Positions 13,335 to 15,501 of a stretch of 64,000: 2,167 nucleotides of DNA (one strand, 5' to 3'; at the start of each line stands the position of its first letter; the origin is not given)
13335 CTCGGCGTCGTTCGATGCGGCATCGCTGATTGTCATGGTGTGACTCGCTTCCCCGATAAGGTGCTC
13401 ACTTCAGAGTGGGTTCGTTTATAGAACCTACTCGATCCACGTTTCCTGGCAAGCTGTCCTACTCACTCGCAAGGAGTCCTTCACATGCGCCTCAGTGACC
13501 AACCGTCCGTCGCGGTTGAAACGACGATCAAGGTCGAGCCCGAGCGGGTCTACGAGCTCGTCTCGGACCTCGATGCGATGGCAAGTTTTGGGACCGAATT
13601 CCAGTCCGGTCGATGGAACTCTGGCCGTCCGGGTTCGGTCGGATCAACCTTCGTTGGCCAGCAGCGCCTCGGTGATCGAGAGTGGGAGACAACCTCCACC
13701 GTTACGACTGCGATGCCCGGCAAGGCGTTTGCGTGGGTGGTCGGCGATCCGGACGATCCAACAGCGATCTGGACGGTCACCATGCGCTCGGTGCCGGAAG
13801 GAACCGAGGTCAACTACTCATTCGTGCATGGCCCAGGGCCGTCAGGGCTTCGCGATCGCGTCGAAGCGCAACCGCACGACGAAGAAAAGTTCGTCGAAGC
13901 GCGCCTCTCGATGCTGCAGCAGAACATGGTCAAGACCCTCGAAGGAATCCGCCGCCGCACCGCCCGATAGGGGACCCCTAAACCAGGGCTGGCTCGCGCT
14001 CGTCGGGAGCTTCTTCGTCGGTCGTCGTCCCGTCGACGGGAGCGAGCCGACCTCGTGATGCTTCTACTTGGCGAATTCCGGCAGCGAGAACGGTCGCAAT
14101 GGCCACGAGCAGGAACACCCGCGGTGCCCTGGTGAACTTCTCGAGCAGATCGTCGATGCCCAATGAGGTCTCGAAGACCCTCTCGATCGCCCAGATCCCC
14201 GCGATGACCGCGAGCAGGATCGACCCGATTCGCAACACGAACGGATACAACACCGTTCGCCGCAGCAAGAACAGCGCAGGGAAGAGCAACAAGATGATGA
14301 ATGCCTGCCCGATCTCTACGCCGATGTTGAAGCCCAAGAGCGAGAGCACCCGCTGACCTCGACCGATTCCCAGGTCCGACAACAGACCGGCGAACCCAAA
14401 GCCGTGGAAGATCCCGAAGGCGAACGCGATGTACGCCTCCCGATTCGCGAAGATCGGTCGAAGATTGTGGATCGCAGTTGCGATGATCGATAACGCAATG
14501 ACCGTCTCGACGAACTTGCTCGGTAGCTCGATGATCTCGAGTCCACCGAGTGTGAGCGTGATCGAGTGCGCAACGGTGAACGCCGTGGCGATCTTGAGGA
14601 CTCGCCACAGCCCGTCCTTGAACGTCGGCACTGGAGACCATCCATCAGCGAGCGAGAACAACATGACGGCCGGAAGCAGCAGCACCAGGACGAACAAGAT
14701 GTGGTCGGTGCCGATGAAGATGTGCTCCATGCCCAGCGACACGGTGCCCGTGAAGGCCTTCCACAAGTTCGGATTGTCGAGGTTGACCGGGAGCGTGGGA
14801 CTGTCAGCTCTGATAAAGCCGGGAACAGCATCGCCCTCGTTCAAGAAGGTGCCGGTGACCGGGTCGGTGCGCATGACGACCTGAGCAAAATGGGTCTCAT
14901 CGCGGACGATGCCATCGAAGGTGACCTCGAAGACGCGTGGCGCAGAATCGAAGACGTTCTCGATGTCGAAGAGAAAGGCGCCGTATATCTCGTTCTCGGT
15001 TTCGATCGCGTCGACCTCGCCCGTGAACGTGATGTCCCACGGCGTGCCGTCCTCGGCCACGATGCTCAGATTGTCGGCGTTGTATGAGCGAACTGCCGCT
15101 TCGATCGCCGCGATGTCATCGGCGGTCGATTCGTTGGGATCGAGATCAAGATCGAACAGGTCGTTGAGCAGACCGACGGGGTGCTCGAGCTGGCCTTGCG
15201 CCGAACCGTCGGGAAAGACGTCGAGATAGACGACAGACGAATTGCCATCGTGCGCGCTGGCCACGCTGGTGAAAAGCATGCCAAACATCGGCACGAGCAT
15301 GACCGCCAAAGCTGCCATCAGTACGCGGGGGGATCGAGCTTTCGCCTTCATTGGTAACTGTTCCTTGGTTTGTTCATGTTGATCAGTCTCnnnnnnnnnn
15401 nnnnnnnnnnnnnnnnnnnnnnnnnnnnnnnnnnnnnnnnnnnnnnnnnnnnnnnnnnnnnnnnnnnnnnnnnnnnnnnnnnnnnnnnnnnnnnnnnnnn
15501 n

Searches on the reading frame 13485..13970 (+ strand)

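Call 84: search_protein_families(library=pfam, proteins=[window:13485-13970:+], max_evalue=0.0001)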
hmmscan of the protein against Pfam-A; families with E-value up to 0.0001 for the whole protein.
window:13485-13970:+ (161 aa): 3 families
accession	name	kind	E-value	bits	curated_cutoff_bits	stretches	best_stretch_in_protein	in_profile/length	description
PF10604.15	Polyketide_cyc2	-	5.7e-12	46.6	27.4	1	7-147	2-140/142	Polyketide cyclase / dehydrase and lipid transport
PF03364.25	Polyketide_cyc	-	2.5e-05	25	23.4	1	15-115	1-99/126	Polyketide cyclase / dehydrase and lipid transport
PF08327.17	AHSA1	-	9.6e-05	23.1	22.1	0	17-135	2-108/125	Activator of Hsp90 ATPase homolog 1-like protein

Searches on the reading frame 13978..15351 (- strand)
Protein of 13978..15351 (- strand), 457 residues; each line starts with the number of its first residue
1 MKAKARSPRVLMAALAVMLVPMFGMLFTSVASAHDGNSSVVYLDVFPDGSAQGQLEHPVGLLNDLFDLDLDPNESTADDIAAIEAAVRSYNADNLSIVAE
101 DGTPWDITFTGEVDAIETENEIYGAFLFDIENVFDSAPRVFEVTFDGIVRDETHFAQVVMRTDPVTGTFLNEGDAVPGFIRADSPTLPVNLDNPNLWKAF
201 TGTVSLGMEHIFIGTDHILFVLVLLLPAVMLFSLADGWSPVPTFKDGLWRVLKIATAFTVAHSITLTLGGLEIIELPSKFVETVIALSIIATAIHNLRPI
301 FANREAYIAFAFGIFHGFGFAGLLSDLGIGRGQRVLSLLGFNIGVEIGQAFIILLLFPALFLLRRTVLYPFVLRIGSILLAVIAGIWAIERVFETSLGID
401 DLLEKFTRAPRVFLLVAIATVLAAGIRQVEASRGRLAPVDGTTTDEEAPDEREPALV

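Call 84: search_protein_families(library=pfam, proteins=[window:13978-15351:-], max_evalue=0.0001)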
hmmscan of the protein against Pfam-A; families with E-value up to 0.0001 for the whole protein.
window:13978-15351:- (457 aa): 1 family
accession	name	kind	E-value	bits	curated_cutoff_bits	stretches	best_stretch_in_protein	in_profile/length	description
PF13795.12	HupE_UreJ_2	-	7.3e-44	149.6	24.5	1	204-366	2-155/156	HupE / UreJ protein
